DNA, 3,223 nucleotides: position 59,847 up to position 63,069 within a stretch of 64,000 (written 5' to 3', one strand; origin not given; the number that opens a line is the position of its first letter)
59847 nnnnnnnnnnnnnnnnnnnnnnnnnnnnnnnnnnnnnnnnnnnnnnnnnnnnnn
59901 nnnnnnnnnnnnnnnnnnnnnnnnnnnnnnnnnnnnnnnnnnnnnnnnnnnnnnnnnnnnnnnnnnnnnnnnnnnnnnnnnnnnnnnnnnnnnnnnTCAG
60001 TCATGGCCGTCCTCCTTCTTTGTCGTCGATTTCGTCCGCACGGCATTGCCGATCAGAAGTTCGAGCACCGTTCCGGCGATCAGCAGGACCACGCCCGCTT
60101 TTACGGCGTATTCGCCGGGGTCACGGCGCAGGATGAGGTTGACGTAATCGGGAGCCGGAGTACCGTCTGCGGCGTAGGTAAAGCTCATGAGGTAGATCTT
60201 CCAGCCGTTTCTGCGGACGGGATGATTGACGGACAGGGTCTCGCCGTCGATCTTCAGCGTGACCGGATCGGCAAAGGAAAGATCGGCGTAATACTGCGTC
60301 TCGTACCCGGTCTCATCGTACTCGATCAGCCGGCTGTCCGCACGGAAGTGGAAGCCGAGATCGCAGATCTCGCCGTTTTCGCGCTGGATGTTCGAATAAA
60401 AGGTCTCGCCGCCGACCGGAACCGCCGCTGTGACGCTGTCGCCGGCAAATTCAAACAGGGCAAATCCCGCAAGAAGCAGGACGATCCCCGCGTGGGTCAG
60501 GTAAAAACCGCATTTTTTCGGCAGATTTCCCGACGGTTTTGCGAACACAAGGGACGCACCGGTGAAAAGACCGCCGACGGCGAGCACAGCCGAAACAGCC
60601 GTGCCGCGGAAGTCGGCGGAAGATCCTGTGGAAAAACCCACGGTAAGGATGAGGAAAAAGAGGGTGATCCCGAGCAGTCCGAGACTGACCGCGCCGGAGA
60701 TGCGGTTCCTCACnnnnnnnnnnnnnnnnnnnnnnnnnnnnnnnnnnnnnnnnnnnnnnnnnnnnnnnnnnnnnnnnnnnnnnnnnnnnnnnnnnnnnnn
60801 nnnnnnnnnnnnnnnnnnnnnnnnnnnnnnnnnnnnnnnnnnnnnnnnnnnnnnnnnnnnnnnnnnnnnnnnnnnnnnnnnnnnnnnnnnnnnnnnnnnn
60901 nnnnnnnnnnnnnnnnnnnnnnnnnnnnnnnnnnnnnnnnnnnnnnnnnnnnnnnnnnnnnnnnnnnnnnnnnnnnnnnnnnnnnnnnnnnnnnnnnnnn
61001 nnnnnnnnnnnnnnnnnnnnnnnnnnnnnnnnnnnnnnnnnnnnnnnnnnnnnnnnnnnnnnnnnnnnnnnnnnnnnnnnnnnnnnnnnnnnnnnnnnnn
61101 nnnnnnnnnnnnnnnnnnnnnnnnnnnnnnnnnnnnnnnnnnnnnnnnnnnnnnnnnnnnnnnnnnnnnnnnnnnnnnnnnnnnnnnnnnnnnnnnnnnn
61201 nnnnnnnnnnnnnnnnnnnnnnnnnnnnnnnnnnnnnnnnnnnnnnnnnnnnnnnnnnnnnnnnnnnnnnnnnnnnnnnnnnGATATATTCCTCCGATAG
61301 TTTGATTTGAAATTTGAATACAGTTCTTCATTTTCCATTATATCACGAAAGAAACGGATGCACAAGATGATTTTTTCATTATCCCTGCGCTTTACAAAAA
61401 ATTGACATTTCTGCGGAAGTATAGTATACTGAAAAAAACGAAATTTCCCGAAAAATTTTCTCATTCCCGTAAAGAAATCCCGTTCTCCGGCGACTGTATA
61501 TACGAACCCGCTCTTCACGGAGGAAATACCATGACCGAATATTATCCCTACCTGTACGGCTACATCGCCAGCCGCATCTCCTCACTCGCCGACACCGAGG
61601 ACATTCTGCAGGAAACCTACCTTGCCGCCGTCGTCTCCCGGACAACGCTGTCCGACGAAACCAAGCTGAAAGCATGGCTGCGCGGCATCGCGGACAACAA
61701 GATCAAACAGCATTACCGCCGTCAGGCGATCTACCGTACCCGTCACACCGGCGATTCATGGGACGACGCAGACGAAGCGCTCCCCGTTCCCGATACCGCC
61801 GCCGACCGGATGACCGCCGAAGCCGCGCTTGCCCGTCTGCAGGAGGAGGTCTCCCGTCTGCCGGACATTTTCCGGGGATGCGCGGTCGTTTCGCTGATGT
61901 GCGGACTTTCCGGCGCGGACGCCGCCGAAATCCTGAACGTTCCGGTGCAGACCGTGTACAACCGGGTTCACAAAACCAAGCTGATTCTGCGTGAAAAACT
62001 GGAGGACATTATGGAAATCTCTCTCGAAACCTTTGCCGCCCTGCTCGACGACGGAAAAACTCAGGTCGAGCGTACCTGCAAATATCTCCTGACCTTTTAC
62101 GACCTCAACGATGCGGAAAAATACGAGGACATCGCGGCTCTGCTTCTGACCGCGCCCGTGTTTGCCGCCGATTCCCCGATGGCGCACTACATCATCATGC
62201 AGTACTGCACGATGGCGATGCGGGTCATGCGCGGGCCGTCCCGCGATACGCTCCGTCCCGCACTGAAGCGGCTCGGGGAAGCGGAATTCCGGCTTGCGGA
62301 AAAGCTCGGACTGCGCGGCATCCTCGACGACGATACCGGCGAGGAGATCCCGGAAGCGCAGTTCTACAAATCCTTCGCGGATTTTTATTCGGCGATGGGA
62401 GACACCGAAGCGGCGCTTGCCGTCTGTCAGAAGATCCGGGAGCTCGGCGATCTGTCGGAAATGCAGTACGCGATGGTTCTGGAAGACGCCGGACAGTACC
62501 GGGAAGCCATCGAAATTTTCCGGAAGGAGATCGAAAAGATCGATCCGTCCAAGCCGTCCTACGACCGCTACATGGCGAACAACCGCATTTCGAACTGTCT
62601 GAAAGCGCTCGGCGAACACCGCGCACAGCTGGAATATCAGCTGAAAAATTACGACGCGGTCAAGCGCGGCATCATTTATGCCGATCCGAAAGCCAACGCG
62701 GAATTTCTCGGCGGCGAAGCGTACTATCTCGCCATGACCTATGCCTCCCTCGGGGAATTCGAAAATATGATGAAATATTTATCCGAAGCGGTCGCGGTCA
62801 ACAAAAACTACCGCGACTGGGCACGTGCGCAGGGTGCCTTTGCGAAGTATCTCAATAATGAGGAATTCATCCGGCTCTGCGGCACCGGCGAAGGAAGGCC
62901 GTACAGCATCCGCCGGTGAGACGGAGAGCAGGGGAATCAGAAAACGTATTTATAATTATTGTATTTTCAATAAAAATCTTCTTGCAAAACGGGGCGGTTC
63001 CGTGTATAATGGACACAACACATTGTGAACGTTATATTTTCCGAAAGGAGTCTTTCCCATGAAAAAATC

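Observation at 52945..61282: Haem-c cassette with its own System II maturation genes in a fermentative clostridial context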

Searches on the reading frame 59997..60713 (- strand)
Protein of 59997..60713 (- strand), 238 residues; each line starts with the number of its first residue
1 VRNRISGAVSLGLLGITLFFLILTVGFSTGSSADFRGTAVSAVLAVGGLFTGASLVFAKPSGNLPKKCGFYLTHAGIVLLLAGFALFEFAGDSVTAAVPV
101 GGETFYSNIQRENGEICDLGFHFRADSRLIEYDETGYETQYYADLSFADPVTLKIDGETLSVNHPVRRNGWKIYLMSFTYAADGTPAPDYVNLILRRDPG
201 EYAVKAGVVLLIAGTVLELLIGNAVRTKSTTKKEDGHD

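Call 3: search_protein_families(library=pfam, proteins=[window:59997-60713:-], max_evalue=0.01)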
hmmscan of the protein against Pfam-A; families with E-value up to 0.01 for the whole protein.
window:59997-60713:- (238 aa): 1 family
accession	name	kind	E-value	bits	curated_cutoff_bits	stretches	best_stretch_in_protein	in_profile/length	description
PF05140.19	ResB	-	4.6e-20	72.3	24.6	1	66-179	150-266/486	ResB-like family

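Call 4: search_protein_families(library=ncbifam, proteins=[window:59997-60713:-], max_evalue=0.01)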
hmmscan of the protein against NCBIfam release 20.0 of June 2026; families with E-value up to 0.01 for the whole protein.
window:59997-60713:- (238 aa): 0 families

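Call 79: search_solved_structures(query=window:59997-60713:-, max_evalue=1, show_alignments=1)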
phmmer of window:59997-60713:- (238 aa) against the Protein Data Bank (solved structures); distinct sequences matched with E-value up to 1: 0.

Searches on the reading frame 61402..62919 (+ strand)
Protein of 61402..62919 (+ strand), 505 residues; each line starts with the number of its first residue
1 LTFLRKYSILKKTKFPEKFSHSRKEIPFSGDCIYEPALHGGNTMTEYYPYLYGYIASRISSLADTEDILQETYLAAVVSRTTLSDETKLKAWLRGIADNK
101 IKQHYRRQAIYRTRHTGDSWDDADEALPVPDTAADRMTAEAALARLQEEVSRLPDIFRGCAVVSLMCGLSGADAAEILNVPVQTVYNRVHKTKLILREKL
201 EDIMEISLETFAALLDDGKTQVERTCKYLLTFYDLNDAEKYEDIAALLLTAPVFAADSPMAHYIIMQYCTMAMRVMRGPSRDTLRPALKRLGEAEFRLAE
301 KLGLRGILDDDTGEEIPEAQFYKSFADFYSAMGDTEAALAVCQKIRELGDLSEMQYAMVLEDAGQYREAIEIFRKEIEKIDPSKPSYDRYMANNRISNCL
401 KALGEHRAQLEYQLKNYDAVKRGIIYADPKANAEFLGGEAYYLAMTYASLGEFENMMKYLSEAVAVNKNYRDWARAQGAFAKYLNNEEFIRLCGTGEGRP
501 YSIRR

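Call 26: search_protein_families(library=pfam, proteins=[window:61402-62919:+], max_evalue=0.0001)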
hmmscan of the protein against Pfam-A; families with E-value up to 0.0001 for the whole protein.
window:61402-62919:+ (505 aa): 5 families
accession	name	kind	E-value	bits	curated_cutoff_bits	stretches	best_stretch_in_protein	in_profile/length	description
PF04542.20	Sigma70_r2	-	7.5e-11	42.1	24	1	45-109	3-69/71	Sigma-70 region 2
PF13428.12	TPR_14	-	5e-07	30.2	23.5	0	441-477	5-41/44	Tetratricopeptide repeat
PF13181.12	TPR_8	-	3.7e-06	27.1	25.7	0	443-469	7-33/34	Tetratricopeptide repeat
PF13176.12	TPR_7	-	1.1e-05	25.5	27.9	0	358-382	7-33/36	Tetratricopeptide repeat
PF08281.18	Sigma70_r4_2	-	3.1e-05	24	25.7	0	166-193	24-51/54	Sigma-70, region 4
